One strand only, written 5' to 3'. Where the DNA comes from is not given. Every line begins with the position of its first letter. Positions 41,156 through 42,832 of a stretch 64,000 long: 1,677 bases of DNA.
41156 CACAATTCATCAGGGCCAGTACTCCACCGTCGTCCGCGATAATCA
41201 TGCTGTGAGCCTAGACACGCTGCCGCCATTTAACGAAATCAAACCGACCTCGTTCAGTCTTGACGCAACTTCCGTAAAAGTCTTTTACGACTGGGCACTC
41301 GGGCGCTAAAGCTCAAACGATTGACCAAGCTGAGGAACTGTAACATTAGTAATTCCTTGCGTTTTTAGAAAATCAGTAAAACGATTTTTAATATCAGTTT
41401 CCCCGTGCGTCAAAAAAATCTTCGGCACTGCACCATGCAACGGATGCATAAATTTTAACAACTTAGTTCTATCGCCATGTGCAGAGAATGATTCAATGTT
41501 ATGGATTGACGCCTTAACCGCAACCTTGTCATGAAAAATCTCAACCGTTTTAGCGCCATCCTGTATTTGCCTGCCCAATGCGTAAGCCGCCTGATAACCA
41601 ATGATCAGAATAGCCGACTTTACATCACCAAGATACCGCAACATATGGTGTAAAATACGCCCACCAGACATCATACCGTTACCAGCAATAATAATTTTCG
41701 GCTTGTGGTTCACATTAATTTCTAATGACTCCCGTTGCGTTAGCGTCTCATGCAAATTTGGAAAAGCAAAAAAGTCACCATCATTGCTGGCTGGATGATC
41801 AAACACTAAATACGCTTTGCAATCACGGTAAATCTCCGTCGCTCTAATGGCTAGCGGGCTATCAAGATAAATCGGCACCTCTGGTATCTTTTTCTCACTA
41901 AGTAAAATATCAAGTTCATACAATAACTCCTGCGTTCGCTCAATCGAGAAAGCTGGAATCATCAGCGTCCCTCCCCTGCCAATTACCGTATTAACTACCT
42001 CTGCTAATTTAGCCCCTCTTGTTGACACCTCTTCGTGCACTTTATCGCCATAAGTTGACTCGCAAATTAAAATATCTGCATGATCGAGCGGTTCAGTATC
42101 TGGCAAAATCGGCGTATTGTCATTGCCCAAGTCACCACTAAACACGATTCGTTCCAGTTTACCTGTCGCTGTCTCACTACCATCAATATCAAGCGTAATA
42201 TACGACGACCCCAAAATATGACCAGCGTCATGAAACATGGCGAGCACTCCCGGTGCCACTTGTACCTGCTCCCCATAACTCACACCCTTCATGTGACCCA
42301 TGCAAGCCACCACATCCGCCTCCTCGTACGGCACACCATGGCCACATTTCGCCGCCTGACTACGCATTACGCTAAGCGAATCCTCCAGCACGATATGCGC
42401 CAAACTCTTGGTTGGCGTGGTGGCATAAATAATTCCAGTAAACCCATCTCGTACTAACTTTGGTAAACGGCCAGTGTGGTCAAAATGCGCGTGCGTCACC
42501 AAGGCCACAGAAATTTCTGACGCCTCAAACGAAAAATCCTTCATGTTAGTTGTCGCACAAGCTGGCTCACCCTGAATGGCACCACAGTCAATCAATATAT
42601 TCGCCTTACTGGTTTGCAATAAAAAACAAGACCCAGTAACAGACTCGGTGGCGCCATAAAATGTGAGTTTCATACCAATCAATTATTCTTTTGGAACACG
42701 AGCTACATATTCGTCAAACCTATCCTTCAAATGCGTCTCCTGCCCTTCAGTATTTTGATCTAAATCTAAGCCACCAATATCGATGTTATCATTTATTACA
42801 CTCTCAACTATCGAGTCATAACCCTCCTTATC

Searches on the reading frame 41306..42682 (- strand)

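Call 85: search_protein_families(library=pfam, proteins=[window:41306-42682:-], max_evalue=0.00001)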
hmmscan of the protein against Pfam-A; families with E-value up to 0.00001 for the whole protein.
window:41306-42682:- (458 aa): 4 families
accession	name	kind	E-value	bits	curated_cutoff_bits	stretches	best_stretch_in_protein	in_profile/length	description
PF10996.14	Beta-Casp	-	1.8e-32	112.8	27.7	1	250-373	1-120/120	Beta-Casp domain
PF00753.33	Lactamase_B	-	2.2e-11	44.5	22.7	1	17-196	6-161/196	Metallo-beta-lactamase superfamily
PF16661.11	Lactamase_B_6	-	9.5e-09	35.3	27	1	21-162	1-147/193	Metallo-beta-lactamase superfamily domain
PF07521.17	RMMBL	-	4.4e-08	33.4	21.6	1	387-446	2-60/63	Zn-dependent metallo-hydrolase RNA specificity domain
